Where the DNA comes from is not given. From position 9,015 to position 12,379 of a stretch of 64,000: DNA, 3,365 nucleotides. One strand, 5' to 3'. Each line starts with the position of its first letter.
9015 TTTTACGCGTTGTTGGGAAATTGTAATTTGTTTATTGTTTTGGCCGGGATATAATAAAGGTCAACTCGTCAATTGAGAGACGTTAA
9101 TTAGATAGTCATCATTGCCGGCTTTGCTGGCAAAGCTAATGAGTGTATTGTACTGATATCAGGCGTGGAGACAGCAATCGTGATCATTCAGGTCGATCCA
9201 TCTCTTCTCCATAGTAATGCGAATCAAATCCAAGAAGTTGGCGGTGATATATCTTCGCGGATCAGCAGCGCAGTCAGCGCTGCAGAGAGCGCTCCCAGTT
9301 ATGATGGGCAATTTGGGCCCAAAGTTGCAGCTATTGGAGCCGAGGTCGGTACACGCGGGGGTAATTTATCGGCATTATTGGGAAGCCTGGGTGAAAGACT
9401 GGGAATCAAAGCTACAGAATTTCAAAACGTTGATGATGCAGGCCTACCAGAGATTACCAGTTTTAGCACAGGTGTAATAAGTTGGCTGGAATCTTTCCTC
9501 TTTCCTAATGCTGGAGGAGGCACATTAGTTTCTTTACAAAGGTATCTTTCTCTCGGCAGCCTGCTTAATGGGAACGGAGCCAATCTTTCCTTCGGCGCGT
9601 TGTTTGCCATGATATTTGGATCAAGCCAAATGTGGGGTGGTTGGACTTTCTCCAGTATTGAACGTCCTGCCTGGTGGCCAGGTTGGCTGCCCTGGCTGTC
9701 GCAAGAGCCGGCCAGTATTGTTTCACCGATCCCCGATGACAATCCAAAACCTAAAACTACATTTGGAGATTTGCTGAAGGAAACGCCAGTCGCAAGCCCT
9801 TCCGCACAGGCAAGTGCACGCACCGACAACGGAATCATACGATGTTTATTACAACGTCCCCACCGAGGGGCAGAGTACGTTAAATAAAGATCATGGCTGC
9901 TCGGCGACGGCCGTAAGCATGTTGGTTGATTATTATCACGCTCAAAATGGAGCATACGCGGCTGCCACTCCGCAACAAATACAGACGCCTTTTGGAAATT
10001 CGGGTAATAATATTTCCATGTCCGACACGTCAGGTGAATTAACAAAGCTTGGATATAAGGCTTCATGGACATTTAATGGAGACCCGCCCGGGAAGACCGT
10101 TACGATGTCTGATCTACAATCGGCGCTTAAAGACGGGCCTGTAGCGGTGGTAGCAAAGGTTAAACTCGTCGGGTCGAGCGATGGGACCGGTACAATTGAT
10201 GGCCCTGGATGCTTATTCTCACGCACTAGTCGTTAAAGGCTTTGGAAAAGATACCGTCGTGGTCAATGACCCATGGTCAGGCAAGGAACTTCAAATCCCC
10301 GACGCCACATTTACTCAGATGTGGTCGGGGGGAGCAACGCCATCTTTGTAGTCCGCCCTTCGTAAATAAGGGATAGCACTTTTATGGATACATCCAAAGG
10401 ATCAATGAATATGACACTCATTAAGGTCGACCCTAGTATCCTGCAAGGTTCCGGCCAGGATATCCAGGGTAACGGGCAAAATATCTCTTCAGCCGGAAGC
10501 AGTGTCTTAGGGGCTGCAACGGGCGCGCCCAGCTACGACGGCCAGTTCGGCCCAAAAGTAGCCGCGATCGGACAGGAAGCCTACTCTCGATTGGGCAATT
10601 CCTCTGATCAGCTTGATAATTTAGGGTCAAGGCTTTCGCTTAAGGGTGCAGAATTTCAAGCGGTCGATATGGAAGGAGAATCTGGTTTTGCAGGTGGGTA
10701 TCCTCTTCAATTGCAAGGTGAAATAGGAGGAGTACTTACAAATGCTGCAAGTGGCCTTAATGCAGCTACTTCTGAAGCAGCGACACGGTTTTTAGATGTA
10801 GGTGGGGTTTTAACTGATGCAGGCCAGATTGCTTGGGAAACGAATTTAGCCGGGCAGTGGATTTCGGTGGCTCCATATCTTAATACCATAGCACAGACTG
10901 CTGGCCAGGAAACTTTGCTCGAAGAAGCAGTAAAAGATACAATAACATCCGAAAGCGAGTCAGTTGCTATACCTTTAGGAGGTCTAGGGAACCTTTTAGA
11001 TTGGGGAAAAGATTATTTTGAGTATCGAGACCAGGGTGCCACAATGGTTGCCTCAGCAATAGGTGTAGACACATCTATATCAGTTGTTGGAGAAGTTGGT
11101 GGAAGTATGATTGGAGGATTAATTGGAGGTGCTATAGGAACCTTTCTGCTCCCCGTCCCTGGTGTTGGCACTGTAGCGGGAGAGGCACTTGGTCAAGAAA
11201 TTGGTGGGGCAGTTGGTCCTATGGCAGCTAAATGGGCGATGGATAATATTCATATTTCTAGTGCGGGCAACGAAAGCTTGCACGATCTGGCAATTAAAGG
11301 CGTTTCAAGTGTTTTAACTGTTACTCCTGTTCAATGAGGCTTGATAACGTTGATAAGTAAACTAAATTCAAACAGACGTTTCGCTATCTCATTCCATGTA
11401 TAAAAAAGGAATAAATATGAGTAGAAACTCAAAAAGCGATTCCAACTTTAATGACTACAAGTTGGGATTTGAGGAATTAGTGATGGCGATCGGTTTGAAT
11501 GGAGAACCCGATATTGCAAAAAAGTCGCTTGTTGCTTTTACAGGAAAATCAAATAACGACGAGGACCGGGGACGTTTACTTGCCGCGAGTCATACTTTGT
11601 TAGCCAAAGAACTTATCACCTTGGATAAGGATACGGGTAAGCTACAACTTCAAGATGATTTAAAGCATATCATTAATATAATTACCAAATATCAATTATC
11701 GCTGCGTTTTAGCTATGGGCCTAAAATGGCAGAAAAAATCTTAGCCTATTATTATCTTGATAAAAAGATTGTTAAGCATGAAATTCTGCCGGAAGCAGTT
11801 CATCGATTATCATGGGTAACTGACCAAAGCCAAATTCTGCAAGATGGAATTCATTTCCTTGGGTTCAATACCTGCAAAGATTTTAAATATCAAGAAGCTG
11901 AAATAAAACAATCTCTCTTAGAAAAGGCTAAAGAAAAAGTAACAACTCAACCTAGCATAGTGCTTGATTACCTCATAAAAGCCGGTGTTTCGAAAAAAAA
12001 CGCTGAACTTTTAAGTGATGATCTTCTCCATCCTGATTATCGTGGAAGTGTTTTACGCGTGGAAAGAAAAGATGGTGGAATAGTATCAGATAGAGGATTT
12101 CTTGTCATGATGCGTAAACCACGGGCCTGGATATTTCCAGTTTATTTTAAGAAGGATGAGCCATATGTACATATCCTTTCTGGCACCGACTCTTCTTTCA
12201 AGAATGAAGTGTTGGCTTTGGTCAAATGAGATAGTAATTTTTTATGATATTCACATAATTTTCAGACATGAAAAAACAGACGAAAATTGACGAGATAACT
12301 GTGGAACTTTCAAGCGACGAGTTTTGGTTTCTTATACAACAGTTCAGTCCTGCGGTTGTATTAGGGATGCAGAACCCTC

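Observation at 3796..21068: Type VII-like secretion locus lacking recognisable core membrane partners but embedded in a kinase/phosphatase/FHA module (T6SS-TPP-like regulatory logic)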

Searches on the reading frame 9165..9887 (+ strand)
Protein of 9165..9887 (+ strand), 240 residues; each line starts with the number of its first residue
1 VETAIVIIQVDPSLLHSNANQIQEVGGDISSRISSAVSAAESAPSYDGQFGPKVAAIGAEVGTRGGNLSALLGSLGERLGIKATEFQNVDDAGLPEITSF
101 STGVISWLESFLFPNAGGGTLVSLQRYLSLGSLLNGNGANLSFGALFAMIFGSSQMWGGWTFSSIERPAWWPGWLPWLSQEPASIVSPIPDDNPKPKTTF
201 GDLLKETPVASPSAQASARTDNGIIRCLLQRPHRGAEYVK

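Call 3: search_protein_families(library=pfam, proteins=[window:9165-9887:+], max_evalue=0.01)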
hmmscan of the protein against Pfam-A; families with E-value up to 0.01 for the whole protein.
window:9165-9887:+ (240 aa): 1 family
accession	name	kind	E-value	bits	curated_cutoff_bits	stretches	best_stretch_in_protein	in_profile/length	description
PF10824.14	T7SS_ESX_EspC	-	0.0048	17.8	23.5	1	8-92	5-93/100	Excreted virulence factor EspC, type VII ESX diderm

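Call 8: search_protein_families(library=ncbifam, proteins=[window:9165-9887:+], max_evalue=0.01)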
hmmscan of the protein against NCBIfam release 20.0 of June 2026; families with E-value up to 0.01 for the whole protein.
window:9165-9887:+ (240 aa): 0 families

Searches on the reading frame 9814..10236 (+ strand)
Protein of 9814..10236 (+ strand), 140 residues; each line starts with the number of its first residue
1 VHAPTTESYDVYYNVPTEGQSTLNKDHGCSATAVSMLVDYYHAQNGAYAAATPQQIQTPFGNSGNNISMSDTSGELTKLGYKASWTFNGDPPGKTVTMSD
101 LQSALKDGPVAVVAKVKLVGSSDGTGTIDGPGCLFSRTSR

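Call 8: search_protein_families(library=ncbifam, proteins=[window:9814-10236:+], max_evalue=0.01)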
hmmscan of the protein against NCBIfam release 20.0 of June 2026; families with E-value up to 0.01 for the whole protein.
window:9814-10236:+ (140 aa): 0 families

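Call 9: search_protein_families(library=pfam, proteins=[window:9814-10236:+], max_evalue=0.01)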
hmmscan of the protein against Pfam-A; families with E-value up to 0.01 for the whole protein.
window:9814-10236:+ (140 aa): 2 families
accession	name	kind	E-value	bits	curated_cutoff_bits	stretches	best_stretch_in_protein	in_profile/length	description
PF13529.12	Peptidase_C39_2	-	0.0031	18.5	24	1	14-112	2-104/143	Peptidase_C39 like family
PF12385.14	Peptidase_C70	-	0.0057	17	19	1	13-112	5-95/141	Papain-like cysteine protease AvrRpt2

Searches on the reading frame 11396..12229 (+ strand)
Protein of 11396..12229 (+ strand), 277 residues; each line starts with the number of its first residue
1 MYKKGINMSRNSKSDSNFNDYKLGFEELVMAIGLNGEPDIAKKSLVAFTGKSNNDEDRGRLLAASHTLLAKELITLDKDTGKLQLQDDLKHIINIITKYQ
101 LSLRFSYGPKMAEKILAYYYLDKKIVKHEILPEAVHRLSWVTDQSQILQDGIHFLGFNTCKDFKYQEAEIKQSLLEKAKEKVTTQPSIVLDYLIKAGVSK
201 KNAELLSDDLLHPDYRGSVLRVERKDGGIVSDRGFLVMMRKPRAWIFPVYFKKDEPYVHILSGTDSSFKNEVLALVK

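Call 4: search_protein_families(library=pfam, proteins=[window:11396-12229:+], max_evalue=0.01)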
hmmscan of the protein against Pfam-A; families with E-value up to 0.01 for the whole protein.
window:11396-12229:+ (277 aa): 0 families

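Call 8: search_protein_families(library=ncbifam, proteins=[window:11396-12229:+], max_evalue=0.01)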
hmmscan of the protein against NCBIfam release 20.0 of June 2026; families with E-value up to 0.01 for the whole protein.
window:11396-12229:+ (277 aa): 0 families

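Call 46: search_solved_structures(query=A3, max_evalue=10)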
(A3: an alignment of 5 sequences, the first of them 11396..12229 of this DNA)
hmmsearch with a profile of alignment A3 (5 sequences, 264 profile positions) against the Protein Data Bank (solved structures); distinct sequences matched with E-value up to 10: 5.
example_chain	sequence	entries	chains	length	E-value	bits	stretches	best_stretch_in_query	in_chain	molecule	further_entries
6vlp_A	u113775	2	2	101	0.21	14.1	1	113-157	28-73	Hop1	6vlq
2jpd_A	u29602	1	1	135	0.37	13.3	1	70-111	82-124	DNA excision repair protein ERCC-1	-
2a1i_A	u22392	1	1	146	0.47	13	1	70-111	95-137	DNA excision repair protein ERCC-1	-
9pd3_R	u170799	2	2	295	1.3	11.6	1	71-111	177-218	DNA excision repair protein ERCC-1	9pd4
6sxa_G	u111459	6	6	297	1.3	11.6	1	71-111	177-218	DNA excision repair protein ERCC-1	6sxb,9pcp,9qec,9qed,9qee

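Call 54: find_homologous_proteins(query=window:11396-12229:+, max_evalue=0.001)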
Query window:11396-12229:+ (277 aa): 2 proteins with E <= 0.001 among 1118 candidates.
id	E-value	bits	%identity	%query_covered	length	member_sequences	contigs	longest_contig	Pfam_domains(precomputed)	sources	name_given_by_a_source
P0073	6.6e-174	594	100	97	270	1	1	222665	PF27351.1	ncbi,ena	-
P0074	7.1e-68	247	48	92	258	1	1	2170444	PF27351.1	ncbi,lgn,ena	-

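Call 56: search_protein_families(library=pfam, alignment_id=A6, max_evalue=1)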
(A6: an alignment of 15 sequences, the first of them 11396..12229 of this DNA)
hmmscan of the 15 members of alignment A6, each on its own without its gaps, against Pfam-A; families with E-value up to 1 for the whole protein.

A. member 1, window:11396-12229:+ (277 aa): 1 family
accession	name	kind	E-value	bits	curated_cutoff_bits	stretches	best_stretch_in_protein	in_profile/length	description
PF12391.13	PCDO_beta_N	-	0.045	13.9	24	1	210-221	11-22/34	Protocatechuate 3,4-dioxygenase beta subunit N terminal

B. families by the number of members that match (of 15 scanned): 5 families
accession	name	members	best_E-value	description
PF14011.11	ESX-1_EspG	4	2.3e-06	EspG family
PF12391.13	PCDO_beta_N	1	0.045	Protocatechuate 3,4-dioxygenase beta subunit N terminal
PF06013.18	WXG100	1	0.084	Proteins of 100 residues with WXG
PF23285.1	DUF7078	1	0.16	Domain of unknown function (DUF7078)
PF04807.17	Gemini_AC4_5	1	0.39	Geminivirus AC4/5 conserved region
